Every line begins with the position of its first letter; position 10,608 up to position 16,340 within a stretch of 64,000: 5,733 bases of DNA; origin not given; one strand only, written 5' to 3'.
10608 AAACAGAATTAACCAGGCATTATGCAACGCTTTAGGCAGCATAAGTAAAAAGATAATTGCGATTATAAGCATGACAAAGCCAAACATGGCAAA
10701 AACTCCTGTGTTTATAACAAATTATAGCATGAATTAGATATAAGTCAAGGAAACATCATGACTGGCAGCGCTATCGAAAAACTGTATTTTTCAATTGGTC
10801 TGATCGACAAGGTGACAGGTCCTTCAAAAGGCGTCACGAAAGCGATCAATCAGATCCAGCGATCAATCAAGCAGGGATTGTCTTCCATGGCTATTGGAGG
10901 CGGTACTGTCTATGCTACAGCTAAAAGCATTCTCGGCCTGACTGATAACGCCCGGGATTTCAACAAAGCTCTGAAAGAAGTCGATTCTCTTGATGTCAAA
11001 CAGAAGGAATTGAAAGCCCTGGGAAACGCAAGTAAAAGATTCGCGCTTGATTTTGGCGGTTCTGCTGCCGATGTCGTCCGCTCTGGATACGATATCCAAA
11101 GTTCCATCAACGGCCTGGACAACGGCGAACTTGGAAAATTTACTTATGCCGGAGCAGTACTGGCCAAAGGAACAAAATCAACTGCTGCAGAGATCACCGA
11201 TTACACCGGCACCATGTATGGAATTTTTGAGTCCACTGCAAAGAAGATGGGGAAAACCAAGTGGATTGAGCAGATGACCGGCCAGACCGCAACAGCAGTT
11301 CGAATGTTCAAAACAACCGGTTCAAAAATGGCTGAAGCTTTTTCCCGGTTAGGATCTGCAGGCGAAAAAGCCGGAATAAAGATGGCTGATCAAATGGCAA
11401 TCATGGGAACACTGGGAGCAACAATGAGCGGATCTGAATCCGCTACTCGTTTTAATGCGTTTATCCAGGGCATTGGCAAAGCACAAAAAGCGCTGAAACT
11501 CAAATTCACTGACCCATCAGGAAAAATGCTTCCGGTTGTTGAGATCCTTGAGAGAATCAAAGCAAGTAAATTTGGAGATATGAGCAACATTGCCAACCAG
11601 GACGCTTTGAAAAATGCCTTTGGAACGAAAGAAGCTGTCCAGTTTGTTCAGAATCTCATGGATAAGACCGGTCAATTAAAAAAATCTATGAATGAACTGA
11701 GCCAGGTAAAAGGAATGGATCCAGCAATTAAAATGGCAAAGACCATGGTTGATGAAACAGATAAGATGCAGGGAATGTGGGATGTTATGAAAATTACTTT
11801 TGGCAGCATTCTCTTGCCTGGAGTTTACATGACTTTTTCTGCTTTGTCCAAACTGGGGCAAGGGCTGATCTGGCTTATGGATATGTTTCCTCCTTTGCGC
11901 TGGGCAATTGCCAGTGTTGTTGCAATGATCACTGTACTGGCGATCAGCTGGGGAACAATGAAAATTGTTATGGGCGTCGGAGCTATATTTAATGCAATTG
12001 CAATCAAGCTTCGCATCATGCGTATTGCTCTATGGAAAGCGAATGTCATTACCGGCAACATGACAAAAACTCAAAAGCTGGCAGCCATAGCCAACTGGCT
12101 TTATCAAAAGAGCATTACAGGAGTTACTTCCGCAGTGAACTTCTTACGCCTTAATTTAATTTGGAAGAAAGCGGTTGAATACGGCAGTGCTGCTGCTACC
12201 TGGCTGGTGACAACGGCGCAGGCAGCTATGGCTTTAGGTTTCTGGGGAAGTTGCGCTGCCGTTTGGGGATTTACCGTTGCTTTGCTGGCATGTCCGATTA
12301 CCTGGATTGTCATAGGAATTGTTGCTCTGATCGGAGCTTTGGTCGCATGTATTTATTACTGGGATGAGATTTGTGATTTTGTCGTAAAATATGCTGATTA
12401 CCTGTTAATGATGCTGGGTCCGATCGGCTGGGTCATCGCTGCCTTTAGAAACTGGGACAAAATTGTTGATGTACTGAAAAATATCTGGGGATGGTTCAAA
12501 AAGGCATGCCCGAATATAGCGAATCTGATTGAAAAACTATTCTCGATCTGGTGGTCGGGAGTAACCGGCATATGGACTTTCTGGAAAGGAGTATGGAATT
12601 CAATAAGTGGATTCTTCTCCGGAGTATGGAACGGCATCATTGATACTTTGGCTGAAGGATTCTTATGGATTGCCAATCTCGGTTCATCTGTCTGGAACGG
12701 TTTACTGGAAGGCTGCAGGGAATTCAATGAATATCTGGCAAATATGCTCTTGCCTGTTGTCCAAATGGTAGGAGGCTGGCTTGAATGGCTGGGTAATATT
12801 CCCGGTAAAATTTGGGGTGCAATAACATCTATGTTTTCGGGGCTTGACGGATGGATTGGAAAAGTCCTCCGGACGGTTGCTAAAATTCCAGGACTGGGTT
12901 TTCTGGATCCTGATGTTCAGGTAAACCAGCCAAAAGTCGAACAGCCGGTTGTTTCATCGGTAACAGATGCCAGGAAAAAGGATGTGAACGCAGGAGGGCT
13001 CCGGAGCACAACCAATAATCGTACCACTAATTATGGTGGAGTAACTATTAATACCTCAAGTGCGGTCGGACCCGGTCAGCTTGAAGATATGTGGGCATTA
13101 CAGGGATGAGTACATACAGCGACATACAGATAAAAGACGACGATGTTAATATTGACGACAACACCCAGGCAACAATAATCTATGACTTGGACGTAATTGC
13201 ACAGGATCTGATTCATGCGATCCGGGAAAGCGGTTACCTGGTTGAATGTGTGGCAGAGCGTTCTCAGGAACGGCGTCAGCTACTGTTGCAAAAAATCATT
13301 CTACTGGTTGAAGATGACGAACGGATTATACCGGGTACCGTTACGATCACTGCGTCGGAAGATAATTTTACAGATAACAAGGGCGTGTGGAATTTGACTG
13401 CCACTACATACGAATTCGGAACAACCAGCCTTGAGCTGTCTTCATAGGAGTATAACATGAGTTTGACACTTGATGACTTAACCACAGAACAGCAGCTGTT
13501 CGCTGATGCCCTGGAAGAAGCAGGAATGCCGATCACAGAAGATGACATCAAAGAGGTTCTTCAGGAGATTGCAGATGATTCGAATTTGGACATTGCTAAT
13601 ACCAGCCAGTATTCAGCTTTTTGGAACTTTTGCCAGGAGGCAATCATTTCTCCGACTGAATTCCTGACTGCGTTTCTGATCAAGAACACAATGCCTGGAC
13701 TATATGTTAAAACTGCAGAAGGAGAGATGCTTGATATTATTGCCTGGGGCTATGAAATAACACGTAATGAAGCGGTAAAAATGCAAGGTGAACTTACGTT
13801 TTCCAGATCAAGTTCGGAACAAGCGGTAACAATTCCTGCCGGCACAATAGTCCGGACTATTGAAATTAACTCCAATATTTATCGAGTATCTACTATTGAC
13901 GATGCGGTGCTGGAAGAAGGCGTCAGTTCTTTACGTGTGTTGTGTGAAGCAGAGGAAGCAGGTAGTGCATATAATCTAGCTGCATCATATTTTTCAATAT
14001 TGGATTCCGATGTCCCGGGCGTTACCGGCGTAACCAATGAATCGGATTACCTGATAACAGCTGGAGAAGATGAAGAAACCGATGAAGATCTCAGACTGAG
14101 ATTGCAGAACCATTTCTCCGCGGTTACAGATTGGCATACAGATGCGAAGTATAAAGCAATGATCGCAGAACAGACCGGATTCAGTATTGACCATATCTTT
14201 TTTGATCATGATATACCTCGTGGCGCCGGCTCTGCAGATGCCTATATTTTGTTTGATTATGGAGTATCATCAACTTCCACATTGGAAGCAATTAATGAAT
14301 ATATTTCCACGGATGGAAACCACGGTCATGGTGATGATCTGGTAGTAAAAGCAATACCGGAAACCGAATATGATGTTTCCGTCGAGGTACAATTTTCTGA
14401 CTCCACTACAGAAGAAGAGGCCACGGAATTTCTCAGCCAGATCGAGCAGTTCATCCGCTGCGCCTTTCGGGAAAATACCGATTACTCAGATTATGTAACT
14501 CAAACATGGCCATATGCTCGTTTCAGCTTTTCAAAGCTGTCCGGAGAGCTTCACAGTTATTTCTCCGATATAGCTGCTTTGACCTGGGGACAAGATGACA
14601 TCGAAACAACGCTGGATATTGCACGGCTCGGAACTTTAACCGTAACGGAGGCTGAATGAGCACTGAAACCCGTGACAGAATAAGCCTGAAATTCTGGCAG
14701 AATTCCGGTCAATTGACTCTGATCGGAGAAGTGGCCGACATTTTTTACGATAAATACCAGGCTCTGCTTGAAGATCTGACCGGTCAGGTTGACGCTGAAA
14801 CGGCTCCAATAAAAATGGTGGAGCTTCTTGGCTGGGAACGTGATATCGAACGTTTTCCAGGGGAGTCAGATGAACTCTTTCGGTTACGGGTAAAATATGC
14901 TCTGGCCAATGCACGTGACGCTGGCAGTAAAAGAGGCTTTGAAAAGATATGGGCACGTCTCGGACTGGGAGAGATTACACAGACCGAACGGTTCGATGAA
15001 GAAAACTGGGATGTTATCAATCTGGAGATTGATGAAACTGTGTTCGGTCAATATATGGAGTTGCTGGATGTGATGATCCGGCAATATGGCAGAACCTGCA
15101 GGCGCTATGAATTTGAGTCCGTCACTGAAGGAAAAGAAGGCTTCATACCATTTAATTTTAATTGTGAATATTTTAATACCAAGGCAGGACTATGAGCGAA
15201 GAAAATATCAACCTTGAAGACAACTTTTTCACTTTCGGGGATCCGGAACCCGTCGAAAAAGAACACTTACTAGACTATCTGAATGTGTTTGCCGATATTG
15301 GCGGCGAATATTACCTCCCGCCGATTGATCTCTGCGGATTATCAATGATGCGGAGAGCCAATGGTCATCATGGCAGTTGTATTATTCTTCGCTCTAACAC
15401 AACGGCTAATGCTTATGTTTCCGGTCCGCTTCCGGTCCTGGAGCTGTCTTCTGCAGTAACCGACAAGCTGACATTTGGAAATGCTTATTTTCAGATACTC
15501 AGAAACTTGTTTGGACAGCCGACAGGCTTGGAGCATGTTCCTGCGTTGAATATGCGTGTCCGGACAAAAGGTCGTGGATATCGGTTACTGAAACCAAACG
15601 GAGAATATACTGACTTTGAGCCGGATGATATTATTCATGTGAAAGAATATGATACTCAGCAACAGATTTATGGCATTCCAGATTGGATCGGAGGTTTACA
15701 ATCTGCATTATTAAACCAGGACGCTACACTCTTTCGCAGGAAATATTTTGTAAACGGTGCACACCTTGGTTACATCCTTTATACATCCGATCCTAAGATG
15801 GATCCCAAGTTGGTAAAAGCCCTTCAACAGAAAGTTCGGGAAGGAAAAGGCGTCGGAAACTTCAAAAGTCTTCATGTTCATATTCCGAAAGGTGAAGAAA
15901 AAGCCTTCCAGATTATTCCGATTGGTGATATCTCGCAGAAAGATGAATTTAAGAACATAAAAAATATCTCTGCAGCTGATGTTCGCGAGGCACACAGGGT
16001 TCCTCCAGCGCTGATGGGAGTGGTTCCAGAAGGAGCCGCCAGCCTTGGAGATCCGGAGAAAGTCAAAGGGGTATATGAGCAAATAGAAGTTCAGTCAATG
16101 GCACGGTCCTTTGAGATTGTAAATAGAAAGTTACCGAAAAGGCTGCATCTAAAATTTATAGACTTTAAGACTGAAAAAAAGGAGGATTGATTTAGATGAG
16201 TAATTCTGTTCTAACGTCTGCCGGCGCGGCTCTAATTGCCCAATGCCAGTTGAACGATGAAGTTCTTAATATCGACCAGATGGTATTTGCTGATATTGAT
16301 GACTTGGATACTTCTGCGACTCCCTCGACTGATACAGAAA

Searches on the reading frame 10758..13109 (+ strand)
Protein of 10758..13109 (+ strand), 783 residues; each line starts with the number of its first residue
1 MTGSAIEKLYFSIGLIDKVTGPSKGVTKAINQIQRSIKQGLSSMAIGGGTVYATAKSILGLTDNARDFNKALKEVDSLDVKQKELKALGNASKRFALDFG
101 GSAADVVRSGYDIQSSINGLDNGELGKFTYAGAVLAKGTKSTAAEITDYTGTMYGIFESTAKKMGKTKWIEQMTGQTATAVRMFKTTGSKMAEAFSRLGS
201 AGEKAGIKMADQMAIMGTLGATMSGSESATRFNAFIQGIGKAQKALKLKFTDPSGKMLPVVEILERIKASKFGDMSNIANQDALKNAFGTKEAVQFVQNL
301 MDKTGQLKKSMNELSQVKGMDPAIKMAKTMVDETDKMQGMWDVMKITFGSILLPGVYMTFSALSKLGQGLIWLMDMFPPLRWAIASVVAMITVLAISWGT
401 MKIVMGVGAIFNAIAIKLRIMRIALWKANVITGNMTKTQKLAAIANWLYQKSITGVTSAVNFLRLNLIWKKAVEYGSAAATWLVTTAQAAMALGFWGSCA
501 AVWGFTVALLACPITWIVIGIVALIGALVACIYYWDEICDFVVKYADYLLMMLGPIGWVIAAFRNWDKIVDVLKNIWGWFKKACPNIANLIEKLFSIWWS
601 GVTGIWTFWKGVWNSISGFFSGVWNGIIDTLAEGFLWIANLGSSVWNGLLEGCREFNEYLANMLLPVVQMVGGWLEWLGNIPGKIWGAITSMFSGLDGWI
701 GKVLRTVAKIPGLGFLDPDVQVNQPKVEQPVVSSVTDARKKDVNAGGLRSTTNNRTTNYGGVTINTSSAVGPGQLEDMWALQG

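Call 9: search_protein_families(library=pfam, proteins=[window:10758-13109:+])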
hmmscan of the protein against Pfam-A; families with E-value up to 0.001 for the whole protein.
window:10758-13109:+ (783 aa): 1 family
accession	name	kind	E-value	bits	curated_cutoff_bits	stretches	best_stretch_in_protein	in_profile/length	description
PF10145.14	PhageMin_Tail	-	3.3e-23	83.1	33.2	1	96-289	4-201/201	Phage-related minor tail protein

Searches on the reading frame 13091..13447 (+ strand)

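Call 91: search_protein_families(library=pfam, proteins=[window:13091-13447:+], max_evalue=0.01)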
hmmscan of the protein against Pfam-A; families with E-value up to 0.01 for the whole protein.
window:13091-13447:+ (118 aa): 1 family
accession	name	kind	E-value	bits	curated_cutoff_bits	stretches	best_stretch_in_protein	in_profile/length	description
PF10761.14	DUF2590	-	4.9e-25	88.1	27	1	11-113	2-98/100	Protein of unknown function (DUF2590)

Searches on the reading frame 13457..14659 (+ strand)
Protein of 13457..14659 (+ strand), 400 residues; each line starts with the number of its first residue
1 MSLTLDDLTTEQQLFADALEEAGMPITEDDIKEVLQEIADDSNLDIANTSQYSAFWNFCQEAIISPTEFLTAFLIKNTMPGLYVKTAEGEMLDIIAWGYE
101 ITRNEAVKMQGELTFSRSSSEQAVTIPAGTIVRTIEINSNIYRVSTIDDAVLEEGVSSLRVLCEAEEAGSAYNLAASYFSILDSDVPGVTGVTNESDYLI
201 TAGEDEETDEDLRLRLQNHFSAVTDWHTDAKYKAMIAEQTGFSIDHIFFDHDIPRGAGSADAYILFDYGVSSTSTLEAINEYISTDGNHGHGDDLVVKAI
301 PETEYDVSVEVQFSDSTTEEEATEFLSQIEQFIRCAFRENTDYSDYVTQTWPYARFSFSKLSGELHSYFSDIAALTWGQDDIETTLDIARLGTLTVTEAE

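Call 9: search_protein_families(library=pfam, proteins=[window:13457-14659:+])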
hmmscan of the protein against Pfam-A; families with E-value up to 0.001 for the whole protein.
window:13457-14659:+ (400 aa): 1 family
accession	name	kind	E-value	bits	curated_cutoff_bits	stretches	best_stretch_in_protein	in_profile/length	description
PF04865.19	Baseplate_J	-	2.8e-31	109.2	21.1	1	89-331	2-235/255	Baseplate J-like protein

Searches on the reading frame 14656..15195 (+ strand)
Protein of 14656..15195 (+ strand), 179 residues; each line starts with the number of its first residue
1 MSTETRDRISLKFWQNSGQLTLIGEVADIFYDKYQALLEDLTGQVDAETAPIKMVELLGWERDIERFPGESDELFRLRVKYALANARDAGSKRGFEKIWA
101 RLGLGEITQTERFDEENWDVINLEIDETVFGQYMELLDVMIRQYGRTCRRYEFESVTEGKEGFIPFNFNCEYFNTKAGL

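Call 91: search_protein_families(library=pfam, proteins=[window:14656-15195:+], max_evalue=0.01)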
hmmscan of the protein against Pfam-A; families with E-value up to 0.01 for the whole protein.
window:14656-15195:+ (179 aa): 1 family
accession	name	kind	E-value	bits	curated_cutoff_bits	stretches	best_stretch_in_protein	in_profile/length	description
PF09684.15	Tail_P2_I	-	0.00049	20.4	20.6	1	40-114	25-99/139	Phage tail protein (Tail_P2_I)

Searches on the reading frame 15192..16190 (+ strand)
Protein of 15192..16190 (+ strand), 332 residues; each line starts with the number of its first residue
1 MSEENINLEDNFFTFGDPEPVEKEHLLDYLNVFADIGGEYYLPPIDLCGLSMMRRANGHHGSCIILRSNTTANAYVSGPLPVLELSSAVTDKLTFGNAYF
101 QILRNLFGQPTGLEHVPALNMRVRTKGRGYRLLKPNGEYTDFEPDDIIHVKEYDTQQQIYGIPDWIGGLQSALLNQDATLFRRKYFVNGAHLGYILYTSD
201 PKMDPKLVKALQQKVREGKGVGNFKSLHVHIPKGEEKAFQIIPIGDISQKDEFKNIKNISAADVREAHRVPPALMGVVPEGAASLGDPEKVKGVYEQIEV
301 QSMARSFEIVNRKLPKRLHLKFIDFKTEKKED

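Call 91: search_protein_families(library=pfam, proteins=[window:15192-16190:+], max_evalue=0.01)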
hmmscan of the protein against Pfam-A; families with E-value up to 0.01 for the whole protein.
window:15192-16190:+ (332 aa): 1 family
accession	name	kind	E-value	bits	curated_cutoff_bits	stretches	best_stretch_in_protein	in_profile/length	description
PF04860.17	Phage_portal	-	1.7e-18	67.3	39.1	1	88-287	58-249/321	Phage portal protein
